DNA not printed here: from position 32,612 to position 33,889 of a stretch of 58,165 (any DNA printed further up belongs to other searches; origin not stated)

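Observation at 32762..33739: The DGR reverse transcriptase appears catalytically crippled: no YxDD box, and Glu at the motif-A Asp position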

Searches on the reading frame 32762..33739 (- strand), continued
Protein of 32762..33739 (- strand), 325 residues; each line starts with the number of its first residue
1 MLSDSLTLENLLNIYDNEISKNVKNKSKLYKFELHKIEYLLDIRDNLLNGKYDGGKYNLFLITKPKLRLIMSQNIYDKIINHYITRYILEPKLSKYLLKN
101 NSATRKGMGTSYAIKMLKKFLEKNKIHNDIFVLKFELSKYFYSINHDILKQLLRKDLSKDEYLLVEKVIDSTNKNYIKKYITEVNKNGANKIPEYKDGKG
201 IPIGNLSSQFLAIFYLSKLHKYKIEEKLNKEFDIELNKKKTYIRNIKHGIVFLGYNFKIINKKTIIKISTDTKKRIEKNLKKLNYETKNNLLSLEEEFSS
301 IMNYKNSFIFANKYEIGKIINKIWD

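Call 30: find_encoding_contigs(protein=P0007, flank=5000, max_places=6)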
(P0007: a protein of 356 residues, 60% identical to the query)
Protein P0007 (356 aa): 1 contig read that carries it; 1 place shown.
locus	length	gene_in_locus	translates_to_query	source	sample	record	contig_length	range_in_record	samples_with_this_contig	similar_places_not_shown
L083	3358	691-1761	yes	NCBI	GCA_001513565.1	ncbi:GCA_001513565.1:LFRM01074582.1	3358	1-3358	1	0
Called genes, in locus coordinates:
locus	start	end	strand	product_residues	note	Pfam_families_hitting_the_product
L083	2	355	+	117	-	?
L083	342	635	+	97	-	-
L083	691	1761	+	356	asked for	PF00078:RVT_1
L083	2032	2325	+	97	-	-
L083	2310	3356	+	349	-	?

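Call 31: find_encoding_contigs(protein=P0051, flank=5000, max_places=6)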
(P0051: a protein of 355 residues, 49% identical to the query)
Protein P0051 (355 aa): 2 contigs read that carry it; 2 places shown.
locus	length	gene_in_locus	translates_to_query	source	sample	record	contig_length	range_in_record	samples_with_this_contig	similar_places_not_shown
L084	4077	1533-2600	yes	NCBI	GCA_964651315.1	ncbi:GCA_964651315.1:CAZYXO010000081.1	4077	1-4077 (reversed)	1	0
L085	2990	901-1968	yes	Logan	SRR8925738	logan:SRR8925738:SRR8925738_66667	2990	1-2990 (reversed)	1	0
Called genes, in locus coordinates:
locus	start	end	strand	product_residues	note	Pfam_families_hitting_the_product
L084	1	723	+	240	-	?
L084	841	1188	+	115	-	-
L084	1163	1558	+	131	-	PF22296:bAvd (weak)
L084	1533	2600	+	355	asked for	PF00078:RVT_1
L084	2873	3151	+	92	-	-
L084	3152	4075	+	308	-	?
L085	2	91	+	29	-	?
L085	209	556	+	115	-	-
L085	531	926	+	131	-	PF22296:bAvd (weak)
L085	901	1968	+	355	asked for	PF00078:RVT_1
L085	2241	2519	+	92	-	-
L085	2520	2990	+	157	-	?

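Call 32: search_solved_structures(query=P0004, max_evalue=0.001, show_alignments=1)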
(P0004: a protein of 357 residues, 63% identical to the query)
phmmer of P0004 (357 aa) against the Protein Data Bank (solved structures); distinct sequences matched with E-value up to 0.001: 8.
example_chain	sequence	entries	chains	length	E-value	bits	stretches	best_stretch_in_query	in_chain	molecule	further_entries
8ub7_A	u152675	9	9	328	1.2e-22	83.8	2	2-157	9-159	Reverse transcriptase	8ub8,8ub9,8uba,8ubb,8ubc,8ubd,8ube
6me0_C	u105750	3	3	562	1.3e-08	37.6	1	195-316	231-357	Maturase reverse transcriptase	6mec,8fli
6ar1_A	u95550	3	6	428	1e-07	34.7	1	41-316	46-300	GsI-IIC RT | Trt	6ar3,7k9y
7kft_D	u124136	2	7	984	1.7e-06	30.6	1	23-292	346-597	Cas6-RT-Cas1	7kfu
7uim_D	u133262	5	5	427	3.4e-06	29.6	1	129-317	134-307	Group II intron reverse transcriptase/maturase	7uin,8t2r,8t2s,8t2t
5hhl_A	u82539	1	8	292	8.9e-06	28.3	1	128-290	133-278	Retron-type reverse transcriptase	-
5hhj_A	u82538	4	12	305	1.1e-05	27.9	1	129-290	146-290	Retron-type reverse transcriptase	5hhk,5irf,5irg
5g2x_C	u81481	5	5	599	0.00099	21.5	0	229-311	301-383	GROUP II INTRON-ENCODED PROTEIN LTRA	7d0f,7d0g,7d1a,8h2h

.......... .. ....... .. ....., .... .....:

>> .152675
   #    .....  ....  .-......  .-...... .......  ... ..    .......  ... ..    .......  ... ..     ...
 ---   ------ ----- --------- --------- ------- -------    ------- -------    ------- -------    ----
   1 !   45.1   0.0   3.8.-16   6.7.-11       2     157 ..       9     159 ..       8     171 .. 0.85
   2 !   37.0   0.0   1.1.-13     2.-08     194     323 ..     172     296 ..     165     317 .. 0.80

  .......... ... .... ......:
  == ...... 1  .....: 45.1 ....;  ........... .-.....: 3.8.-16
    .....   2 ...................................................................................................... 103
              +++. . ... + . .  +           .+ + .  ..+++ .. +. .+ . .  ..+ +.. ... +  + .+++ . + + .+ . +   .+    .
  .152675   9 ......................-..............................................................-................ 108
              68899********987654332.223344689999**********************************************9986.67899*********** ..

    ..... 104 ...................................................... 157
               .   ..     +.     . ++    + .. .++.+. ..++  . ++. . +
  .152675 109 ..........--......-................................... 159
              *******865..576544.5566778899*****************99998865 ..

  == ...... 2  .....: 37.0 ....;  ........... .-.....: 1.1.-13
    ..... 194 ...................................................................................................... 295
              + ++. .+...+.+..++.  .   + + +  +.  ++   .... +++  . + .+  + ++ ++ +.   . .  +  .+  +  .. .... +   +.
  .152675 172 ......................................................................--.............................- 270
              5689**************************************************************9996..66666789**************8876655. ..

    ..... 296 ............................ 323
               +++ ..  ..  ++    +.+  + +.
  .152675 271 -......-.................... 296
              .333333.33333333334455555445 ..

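Call 55: predict_structure(alignment_id=A1)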
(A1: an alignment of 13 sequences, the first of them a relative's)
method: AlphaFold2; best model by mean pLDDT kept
length: 325 residues; sequences in the alignment: 13
mean_pLDDT: 78.5   pTM: 0.68
mean pLDDT of the five models: 78.5, 73.9, 73.1, 71.9, 61.7
residues with pLDDT >= 90: 74; 70-90: 175; 50-70: 64; < 50: 12
segments of 3 or more residues with pLDDT < 50: 100-108, 222-224
pLDDT, mean of each block of 10 residues (from residue 1): 85 91 85 96 95 89 78 91 89 68 44 70 71 61 87 92 93 89 81 82 78 73 53 63 69 77 80 81 87 76 62 78 79
secondary structure, 60 per line:
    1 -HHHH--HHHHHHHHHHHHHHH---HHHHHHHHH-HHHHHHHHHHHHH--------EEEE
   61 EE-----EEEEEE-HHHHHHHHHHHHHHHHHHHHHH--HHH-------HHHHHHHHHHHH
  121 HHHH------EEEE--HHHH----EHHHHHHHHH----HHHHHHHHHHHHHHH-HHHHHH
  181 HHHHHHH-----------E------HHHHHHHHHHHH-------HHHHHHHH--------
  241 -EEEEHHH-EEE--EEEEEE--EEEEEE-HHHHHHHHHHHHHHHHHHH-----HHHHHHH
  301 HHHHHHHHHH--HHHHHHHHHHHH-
elements in order: H2-5 H8-22 H26-34 H36-48 E57-62 E68-73 H75-96 H109-124 E131-134 H137-140 H146-154 H159-173 H175-187 H206-217 H225-232 E242-245 E250-252 E255-260 E263-268 H270-288 H294-310 H313-324

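Call 57: fold_search(model_id=the predicted structure, library=pdb)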
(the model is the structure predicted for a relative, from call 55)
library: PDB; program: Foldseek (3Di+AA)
matches with E <= 10: 489; with E <= 0.001: 43
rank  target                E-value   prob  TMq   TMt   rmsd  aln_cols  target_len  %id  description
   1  8ub7_A                3.5e-09  1.00  0.60  0.60   4.8       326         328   21  Diversity-generating retroelement (DGR) ribonucleoprotein reverse transcriptase - Active state (N-occupied) (released 2024-10-23)
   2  6ar3_D                7.3e-09  1.00  0.62  0.50   5.6       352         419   18  Structure of a Thermostable Group II Intron Reverse Transcriptase with Template-Primer and Its Functional and Evolutio (released 2017-11-29)
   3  6ar1_D                9.0e-09  1.00  0.58  0.47   6.3       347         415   18  Structure of a Thermostable Group II Intron Reverse Transcriptase with Template-Primer and Its Functional and Evolutio (released 2017-11-29)
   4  6ar3_A                1.1e-08  1.00  0.62  0.50   5.6       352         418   18  Structure of a Thermostable Group II Intron Reverse Transcriptase with Template-Primer and Its Functional and Evolutio (released 2017-11-29)
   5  6ar1_A                1.2e-08  1.00  0.58  0.47   6.4       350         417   19  Structure of a Thermostable Group II Intron Reverse Transcriptase with Template-Primer and Its Functional and Evolutio (released 2017-11-29)
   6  8ubd_A                1.5e-08  1.00  0.65  0.65   4.7       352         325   19  Diversity-generating retroelement (DGR) ribonucleoprotein reverse transcriptase - Pre-active State 2 (released 2024-10-23)
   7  9d4s_A                1.6e-08  1.00  0.65  0.54   6.1       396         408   15  Structure of G2L4 RT in complex with 15 nucleotide snapback substrate (released 2025-07-30)
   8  7k9y_A                1.8e-08  1.00  0.61  0.48   5.1       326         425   19  GsI-IIC RT Template-Switching Complex (twinned) (released 2021-08-18)
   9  5hhj_B                3.2e-07  1.00  0.53  0.58   7.7       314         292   18  Reverse transcriptase domain of group II intron maturase from Roseburia intestinalis in P21 space group (released 2016-05-04)
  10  5hhl_D                3.7e-07  1.00  0.51  0.56   7.8       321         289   17  Reverse transcriptase domain of group II intron maturase from Eubacterium rectale in P21 space group (released 2016-05-04)
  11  5hhl_A                4.4e-07  1.00  0.52  0.57   7.7       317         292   17  Reverse transcriptase domain of group II intron maturase from Eubacterium rectale in P21 space group (released 2016-05-04)
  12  5hhk_B                4.4e-07  1.00  0.52  0.58   7.7       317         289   17  Reverse transcriptase domain of group II intron maturase from Roseburia intestinalis in P21 space group (Se-MET) (released 2016-05-04)
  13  9d4s_B                4.6e-07  1.00  0.62  0.51   7.0       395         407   16  Structure of G2L4 RT in complex with 15 nucleotide snapback substrate (released 2025-07-30)
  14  5irf_B                6.1e-07  1.00  0.53  0.58   7.6       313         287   18  Reverse transcriptase domain of group II intron maturase from Roseburia intestinalis in P1 space group (released 2016-05-04)
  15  5hhk_A                6.7e-07  1.00  0.52  0.56   7.7       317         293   18  Reverse transcriptase domain of group II intron maturase from Roseburia intestinalis in P21 space group (Se-MET) (released 2016-05-04)
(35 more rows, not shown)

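Call 58: list_cluster_members(proteins=[P0003, P0001, P0002])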
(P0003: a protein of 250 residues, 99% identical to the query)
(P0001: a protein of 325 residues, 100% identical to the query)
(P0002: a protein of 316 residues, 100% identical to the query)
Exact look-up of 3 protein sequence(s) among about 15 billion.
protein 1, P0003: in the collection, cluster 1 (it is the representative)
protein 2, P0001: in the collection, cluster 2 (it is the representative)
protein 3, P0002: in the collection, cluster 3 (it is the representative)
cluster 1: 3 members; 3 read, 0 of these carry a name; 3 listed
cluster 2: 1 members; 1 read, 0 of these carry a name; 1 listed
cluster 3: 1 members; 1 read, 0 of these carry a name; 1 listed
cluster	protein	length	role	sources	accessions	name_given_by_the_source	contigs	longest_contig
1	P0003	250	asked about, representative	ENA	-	-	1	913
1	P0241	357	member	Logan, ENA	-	-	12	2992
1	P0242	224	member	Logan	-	-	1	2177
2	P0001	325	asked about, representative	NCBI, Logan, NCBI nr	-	-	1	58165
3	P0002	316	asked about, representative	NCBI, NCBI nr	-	-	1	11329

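Call 60: find_encoding_contigs(protein=P0241, flank=10000, max_places=10)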
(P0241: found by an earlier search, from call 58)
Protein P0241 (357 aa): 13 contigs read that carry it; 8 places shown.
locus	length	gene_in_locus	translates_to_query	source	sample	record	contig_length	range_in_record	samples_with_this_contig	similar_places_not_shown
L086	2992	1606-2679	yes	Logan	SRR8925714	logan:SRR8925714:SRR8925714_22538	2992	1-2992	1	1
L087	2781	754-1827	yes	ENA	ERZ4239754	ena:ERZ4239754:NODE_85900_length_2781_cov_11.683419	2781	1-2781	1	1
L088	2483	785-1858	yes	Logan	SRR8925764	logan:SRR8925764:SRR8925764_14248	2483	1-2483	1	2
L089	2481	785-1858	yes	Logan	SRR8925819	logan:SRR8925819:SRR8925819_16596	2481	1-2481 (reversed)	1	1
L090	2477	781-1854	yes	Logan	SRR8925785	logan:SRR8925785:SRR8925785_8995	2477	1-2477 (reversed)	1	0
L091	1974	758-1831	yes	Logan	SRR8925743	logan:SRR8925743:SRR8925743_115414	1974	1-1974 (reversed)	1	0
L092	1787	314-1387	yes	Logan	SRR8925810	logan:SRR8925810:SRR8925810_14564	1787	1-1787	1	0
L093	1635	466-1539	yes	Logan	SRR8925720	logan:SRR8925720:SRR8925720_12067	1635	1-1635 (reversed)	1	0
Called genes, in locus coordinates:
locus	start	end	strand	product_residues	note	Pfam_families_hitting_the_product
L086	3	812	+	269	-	?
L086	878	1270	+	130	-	-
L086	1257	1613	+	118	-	PF22296:bAvd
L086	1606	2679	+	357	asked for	PF00078:RVT_1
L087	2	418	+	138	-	?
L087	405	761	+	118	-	PF22296:bAvd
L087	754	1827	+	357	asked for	PF00078:RVT_1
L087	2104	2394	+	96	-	-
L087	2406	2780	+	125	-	?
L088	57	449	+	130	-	-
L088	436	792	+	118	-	PF22296:bAvd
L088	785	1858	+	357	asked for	PF00078:RVT_1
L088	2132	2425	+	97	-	-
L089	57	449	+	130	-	-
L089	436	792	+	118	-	PF22296:bAvd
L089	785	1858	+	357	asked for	PF00078:RVT_1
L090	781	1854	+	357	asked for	PF00078:RVT_1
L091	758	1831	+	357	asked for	PF00078:RVT_1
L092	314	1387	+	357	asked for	PF00078:RVT_1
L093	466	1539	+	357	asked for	PF00078:RVT_1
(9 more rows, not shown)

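Call 67: find_encoding_contigs(protein=P0001, flank=3000, max_places=10)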
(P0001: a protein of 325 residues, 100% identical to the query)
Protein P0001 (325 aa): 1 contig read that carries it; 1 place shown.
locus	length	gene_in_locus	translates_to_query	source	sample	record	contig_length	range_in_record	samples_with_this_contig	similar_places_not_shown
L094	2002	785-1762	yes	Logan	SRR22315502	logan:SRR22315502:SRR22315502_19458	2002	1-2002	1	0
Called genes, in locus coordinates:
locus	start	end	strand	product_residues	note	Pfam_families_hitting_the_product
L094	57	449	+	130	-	-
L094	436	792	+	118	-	PF22296:bAvd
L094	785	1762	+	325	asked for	-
